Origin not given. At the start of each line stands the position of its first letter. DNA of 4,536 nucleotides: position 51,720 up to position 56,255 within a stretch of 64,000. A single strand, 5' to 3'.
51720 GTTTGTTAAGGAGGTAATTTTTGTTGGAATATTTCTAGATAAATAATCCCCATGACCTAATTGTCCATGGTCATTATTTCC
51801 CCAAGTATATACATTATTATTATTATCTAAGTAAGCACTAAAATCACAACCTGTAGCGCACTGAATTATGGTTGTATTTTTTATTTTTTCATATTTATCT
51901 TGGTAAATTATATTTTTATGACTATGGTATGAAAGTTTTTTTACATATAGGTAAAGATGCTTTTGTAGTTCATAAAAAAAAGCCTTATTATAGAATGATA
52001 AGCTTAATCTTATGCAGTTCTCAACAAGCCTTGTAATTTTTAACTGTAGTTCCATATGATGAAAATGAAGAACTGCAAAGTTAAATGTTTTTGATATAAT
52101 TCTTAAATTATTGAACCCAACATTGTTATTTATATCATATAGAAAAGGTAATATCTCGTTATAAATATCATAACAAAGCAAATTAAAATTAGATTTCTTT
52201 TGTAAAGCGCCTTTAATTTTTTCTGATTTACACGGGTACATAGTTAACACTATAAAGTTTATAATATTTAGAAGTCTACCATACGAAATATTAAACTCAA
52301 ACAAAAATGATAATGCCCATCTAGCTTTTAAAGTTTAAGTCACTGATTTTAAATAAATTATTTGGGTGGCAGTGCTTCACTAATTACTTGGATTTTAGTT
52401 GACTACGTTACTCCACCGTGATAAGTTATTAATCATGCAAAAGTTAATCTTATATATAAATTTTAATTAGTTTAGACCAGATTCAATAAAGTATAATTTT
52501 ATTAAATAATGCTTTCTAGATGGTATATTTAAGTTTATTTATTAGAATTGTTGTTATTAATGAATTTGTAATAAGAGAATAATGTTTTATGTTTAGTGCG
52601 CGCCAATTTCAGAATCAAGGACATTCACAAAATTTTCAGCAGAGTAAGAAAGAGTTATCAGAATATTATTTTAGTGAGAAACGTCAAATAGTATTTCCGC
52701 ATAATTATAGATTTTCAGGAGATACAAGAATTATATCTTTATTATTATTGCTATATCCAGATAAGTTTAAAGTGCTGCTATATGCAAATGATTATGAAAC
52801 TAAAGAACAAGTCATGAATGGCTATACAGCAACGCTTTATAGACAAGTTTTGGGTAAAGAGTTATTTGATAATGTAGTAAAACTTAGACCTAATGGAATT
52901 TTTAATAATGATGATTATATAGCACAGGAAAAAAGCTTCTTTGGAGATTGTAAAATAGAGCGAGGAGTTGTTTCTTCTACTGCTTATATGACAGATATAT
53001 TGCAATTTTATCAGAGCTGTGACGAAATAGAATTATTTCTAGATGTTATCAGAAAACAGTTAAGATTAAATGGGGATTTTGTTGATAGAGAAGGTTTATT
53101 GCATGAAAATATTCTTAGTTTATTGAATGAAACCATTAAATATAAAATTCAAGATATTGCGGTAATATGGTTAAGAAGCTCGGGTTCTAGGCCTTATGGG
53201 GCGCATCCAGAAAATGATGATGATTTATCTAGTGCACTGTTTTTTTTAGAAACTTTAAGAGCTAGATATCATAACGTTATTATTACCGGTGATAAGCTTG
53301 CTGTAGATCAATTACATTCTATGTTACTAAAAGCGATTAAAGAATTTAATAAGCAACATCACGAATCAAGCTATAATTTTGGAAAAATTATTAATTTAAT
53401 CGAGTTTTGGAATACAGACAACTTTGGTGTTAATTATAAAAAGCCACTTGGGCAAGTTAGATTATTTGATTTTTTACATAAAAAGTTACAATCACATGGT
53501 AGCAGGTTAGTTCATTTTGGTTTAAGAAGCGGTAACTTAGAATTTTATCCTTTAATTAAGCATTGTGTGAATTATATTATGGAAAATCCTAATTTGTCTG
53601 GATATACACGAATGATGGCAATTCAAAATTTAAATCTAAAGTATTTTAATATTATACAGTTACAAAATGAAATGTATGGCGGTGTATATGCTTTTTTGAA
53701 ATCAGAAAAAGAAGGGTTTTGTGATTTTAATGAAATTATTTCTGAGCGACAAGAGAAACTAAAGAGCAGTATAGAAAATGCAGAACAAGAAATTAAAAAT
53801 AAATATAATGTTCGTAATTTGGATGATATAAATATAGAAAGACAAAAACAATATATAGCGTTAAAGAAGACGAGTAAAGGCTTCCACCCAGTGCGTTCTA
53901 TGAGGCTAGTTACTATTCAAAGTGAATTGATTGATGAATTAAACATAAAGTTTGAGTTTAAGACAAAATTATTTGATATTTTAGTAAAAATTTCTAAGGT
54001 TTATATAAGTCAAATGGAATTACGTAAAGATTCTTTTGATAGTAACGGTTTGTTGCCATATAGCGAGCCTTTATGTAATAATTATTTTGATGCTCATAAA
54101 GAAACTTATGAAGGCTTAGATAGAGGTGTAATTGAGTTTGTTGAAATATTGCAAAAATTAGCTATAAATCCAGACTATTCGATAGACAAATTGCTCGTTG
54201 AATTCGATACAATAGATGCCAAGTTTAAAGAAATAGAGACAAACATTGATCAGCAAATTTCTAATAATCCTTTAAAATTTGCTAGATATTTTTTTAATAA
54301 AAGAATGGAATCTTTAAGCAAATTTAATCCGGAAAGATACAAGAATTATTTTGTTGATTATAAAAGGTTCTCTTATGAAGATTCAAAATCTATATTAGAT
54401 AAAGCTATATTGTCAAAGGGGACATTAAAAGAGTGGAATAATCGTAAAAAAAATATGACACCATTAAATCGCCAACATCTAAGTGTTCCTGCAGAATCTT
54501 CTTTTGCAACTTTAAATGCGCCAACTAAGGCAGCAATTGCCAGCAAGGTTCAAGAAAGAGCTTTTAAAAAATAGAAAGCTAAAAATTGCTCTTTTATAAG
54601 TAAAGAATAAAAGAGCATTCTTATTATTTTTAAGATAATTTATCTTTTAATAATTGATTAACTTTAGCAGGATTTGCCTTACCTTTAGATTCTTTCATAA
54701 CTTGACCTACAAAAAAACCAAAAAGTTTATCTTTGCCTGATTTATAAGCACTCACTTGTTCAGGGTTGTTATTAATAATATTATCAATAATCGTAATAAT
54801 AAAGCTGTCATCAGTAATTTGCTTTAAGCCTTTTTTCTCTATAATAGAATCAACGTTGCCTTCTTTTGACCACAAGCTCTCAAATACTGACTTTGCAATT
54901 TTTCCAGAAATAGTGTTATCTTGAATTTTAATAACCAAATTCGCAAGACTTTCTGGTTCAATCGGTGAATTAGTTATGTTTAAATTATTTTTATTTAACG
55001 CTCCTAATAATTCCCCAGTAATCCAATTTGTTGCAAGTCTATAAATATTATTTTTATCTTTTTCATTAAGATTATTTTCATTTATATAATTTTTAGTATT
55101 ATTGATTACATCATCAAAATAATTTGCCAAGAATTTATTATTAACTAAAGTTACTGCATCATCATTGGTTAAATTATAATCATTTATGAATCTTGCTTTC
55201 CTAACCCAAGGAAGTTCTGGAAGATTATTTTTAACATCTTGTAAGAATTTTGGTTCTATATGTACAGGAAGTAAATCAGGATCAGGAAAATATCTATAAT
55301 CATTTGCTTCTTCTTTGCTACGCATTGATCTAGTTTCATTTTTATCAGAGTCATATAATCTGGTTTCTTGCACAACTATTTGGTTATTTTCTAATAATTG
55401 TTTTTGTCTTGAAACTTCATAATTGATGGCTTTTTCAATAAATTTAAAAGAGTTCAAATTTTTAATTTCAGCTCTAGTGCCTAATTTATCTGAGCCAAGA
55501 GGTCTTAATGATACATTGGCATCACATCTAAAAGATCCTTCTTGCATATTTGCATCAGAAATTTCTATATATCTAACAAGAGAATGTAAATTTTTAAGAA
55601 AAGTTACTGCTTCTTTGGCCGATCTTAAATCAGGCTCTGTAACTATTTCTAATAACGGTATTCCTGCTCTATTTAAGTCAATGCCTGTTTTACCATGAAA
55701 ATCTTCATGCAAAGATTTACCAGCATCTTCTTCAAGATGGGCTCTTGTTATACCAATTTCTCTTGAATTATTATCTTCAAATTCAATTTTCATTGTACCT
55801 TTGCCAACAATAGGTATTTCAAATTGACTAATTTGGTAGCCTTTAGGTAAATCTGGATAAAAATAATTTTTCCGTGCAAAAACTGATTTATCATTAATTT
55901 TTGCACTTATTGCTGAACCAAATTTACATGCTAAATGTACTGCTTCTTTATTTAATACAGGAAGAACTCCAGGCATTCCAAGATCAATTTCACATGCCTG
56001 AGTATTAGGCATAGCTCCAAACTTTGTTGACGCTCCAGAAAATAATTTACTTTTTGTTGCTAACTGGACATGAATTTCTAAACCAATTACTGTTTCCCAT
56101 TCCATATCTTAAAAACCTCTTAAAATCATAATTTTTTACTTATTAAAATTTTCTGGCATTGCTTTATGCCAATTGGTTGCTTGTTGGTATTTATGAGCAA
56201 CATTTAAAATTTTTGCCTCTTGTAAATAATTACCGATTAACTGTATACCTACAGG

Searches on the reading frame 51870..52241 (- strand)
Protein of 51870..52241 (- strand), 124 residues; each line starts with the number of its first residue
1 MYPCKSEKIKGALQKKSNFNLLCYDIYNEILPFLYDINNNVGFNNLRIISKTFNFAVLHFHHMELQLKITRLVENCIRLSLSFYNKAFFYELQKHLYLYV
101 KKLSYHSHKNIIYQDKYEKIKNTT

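Call 15: search_protein_families(library=pfam, proteins=[window:51870-52241:-], max_evalue=10)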
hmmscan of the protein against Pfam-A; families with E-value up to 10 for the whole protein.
window:51870-52241:- (124 aa): 0 families

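Call 19: search_solved_structures(query=window:51870-52241:-, max_evalue=10, show_alignments=3)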
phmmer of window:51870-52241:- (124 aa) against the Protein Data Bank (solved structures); distinct sequences matched with E-value up to 10: 5.
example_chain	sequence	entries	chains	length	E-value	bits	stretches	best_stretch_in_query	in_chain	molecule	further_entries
8adn_D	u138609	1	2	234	0.16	15.4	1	24-86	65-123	Proteasome subunit alpha type-5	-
1cfr_A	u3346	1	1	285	0.68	13.4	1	25-70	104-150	RESTRICTION ENDONUCLEASE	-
4by6_A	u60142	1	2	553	0.76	13.3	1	20-92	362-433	GENERAL NEGATIVE REGULATOR OF TRANSCRIPTION SUBUNIT 1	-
5ajd_A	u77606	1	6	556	0.77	13.2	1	20-92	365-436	CDC39P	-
5j1l_B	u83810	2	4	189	0.98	12.9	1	19-68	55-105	ToxR-activated gene (TagE)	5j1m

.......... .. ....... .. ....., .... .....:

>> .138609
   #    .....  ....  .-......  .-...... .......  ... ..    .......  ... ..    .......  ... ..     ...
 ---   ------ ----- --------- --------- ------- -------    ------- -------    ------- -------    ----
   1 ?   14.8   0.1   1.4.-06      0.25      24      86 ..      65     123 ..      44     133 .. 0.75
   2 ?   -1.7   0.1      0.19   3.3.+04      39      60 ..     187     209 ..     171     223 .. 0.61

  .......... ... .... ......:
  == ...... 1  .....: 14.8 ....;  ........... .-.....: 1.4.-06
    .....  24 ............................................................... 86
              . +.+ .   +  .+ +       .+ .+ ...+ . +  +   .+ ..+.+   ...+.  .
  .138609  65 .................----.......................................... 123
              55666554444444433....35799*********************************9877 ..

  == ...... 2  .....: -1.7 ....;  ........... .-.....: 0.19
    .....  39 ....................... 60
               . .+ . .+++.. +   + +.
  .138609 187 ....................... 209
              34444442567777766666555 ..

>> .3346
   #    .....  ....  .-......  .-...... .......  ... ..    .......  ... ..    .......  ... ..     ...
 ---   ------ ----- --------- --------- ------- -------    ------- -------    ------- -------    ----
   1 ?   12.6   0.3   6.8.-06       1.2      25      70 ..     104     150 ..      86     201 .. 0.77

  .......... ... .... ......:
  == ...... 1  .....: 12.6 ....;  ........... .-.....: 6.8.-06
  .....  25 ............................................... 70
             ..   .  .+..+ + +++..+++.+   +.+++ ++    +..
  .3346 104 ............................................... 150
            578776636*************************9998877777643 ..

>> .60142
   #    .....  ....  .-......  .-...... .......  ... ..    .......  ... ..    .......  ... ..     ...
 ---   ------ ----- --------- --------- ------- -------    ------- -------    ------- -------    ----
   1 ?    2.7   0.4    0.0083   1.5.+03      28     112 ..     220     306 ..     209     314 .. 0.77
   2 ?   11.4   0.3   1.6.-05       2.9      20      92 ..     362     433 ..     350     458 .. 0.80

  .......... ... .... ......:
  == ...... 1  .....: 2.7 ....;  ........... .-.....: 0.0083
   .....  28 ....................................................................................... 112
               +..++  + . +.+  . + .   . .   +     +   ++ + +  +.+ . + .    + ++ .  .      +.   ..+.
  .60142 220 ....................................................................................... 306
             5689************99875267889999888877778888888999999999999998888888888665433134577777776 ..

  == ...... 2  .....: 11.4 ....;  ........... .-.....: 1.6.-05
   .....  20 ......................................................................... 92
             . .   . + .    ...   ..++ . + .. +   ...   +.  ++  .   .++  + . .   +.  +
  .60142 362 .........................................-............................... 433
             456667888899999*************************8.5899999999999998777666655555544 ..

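Call 22: search_protein_representatives(protein=window:51870-52241:-)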
Query: 124 residues. Proteins with E-value up to 0.001 (for the whole library): 1; up to 1e-10: 1; up to 1e-30: 0. The best 1 are listed.
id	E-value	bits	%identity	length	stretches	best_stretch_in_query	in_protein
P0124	8.9e-13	64.7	31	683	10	96-121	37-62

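Call 48: predict_structure(protein=window:51870-52241:-)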
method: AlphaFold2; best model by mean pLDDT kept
length: 124 residues; sequences in the alignment: 1
mean_pLDDT: 45.6   pTM: 0.28
mean pLDDT of the five models: 45.6, 42.0, 41.1, 40.6, 40.4
residues with pLDDT >= 90: 0; 70-90: 0; 50-70: 35; < 50: 89
segments of 3 or more residues with pLDDT < 50: 1-26, 36-68, 79-82, 103-124
pLDDT, mean of each block of 10 residues (from residue 1): 36 39 48 50 45 43 46 52 51 55 42 41 40
secondary structure, 60 per line:
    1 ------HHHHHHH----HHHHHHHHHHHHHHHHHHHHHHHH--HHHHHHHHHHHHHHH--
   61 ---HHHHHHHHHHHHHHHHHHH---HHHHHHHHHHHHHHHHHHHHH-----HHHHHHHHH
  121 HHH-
elements in order: H7-13 H18-41 H44-58 H64-82 H86-106 H112-123

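Call 51: fold_search(model_id=the predicted structure, library=pdb)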
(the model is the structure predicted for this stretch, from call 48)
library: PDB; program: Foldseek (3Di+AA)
matches with E <= 10: 28; with E <= 0.001: 0
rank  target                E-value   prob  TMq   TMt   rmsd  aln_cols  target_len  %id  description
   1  6zqa_UL               2.0e+00  0.05  0.22  0.05  18.7       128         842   17  Cryo-EM structure of the 90S pre-ribosome from Saccharomyces cerevisiae, state A (Poly-Ala) (released 2020-09-23)
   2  5ls9_F                3.7e+00  0.07  0.29  0.23  17.9       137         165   12  Humanized Archaeal ferritin (released 2016-11-30)
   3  2kat_MODEL_1_A        5.0e+00  0.08  0.37  0.40  11.6       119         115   13  Solution structure of protein BPP2914 from Bordetella parapertussis. Northeast Structural Genomics Consortium  (released 2008-12-16)
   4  5tgw_MODEL_1_A        5.0e+00  0.08  0.32  0.36  12.4       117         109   12  NMR structure of apo-PS1 (released 2017-08-09)
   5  1o9d_A                5.4e+00  0.06  0.28  0.16  15.3       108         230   13  Structural view of a fungal toxin acting on a 14-3-3 regulatory complex (released 2003-03-06)
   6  8p16_6                5.4e+00  0.06  0.30  0.11  17.6       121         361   15  E167K RF2 on E. coli 70S release complex with UGG (Structure I) (released 2024-05-22)
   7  8br8_LS               5.7e+00  0.06  0.30  0.21  20.0       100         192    9  Giardia ribosome in POST-T state (A1) (released 2023-03-15)
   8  1s3q_G                6.1e+00  0.05  0.28  0.23  17.8       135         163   12  Crystal structures of a novel open pore ferritin from the hyperthermophilic Archaeon Archaeoglobus fulgidus (released 2005-04-12)
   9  9rgw_A                6.1e+00  0.03  0.22  0.26  17.9       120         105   14  X-ray crystal structure of a de novo designed single-chain antiparallel 3-helix coiled-coil bundle, sc-apCC3-CW2 (released 2025-09-03)
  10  7m5d_A                6.1e+00  0.03  0.21  0.09  15.8        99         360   14  Cryo-EM structure of a non-rotated E.coli 70S ribosome in complex with RF3-GTP, RF1 and P-tRNA (state I) (released 2022-10-19)
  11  2bl7                  6.9e+00  0.08  0.34  0.46   5.2        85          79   15  1.6 Angstrom crystal structure of EntA-im: a bacterial immunity protein conferring immunity to the antimicrobial activit (released 2005-03-07)
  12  2bl8_C                6.9e+00  0.04  0.27  0.33   5.6        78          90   14  1.6 Angstrom crystal structure of EntA-im: a bacterial immunity protein conferring immunity to the antimicrobial activ (released 2005-03-07)
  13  8wqy_E                7.8e+00  0.03  0.30  0.24  17.3       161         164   12  Fe-O nanocluster of form-XI in the 4-fold channel of Ureaplasma diversum ferritin (released 2024-06-12)
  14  7xn7_r                7.8e+00  0.02  0.26  0.13  32.4       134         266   13  RNA polymerase II elongation complex containing Spt4/5, Elf1, Spt6, Spn1 and Paf1C (released 2022-09-07)
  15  8i9z_LR               8.3e+00  0.06  0.33  0.28  18.8        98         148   10  Cryo-EM structure of a Chaetomium thermophilum pre-60S ribosomal subunit - State Spb4 (released 2023-05-17)
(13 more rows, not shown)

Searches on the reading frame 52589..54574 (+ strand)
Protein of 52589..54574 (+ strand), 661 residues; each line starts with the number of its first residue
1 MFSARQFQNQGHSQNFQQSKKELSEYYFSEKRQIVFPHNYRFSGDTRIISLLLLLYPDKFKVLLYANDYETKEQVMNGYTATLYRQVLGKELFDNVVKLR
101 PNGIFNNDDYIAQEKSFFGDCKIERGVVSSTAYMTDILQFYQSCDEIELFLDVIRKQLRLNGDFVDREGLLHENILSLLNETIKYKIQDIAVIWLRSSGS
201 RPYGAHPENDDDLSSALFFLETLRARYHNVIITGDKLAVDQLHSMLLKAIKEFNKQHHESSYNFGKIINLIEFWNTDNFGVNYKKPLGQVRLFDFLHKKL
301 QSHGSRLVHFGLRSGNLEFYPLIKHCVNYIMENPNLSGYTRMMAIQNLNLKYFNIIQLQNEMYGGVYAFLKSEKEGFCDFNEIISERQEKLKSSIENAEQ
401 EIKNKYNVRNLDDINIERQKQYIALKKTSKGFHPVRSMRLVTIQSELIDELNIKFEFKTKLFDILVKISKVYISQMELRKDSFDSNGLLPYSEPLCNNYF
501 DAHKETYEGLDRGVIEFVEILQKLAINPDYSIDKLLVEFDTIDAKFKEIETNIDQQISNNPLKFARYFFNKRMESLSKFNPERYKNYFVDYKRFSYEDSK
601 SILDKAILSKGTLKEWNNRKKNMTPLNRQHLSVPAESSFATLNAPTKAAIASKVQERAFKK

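Call 4: search_protein_families(library=pfam, proteins=[window:52589-54574:+], max_evalue=10)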
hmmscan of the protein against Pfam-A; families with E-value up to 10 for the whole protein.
window:52589-54574:+ (661 aa): 1 family
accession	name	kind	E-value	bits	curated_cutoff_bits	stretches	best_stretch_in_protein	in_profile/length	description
PF21024.2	Peptidase_A3B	-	0.066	14.4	28.2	1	439-475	38-74/95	Peptidase A3B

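Call 50: search_protein_families(library=ncbifam, proteins=[window:52589-54574:+], max_evalue=0.01)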
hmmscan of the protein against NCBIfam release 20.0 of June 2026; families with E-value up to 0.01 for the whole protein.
window:52589-54574:+ (661 aa): 0 families

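Call 52: find_homologous_proteins(query=window:52589-54574:+, max_evalue=0.001)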
Query window:52589-54574:+ (661 aa): 1 proteins with E <= 0.001 among 8000 candidates.
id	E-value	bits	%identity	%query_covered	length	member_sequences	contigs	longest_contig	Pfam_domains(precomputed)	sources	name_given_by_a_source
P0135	0.0e+0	1415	97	100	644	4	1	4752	-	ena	-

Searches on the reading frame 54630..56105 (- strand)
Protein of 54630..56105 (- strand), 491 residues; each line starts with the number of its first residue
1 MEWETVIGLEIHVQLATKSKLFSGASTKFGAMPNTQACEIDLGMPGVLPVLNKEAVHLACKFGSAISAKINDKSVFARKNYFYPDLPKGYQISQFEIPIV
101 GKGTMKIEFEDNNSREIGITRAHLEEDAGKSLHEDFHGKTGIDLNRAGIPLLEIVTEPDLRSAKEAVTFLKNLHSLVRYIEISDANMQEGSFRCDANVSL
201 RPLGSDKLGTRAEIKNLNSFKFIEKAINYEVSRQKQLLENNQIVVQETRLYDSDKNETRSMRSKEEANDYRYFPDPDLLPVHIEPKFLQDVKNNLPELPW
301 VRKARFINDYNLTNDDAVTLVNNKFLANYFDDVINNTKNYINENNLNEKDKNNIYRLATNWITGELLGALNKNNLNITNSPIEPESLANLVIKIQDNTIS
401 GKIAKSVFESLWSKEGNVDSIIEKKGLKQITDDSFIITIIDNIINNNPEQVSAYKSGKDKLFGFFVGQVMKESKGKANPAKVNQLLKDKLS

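Call 26: list_cluster_members(proteins=[window:54630-56105:-, window:56136-57605:-, window:47222-48778:+, window:45843-46613:+, window:52589-54574:+, window:49239-49979:+, window:50086-50595:+])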
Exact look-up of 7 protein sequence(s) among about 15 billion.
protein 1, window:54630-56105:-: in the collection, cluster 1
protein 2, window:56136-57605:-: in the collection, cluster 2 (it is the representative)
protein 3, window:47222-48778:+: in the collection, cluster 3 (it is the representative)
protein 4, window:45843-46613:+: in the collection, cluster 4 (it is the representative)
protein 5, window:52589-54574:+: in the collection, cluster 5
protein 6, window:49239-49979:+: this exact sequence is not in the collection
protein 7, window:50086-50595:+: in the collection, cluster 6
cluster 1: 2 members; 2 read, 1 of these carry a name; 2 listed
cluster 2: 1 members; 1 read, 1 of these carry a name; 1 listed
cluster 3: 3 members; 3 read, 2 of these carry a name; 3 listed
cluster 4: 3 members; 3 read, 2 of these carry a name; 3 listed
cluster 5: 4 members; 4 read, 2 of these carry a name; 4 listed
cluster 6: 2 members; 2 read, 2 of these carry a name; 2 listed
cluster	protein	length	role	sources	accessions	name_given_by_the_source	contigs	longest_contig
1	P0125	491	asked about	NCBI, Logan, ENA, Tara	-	strand:- start:14564 stop:16039 length:1476 start_codon:yes stop_codon:yes ...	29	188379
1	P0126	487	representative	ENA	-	-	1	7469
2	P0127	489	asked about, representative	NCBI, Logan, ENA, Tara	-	strand:- start:16070 stop:17539 length:1470 start_codon:yes stop_codon:yes ...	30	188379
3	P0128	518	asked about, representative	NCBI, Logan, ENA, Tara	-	strand:+ start:7156 stop:8712 length:1557 start_codon:yes stop_codon:yes ...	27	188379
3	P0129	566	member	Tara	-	strand:- start:19743 stop:21443 length:1701 start_codon:yes stop_codon:yes ...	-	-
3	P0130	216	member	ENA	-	-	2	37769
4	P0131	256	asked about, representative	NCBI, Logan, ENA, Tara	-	strand:+ start:5777 stop:6547 length:771 start_codon:yes stop_codon:yes gene_type:complete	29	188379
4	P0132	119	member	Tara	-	strand:- start:984 stop:1343 length:360 start_codon:yes stop_codon:yes gene_type:complete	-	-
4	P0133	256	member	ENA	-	-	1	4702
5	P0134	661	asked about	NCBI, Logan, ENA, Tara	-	strand:+ start:12523 stop:14508 length:1986 start_codon:yes stop_codon:yes ...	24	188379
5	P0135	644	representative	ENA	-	-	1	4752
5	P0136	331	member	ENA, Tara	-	strand:- start:853 stop:1848 length:996 start_codon:yes stop_codon:yes gene_type:complete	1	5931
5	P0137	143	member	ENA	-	-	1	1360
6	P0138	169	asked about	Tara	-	strand:- start:18074 stop:18583 length:510 start_codon:yes stop_codon:yes ...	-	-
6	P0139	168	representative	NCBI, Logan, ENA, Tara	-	strand:+ start:10023 stop:10529 length:507 start_codon:yes stop_codon:yes ...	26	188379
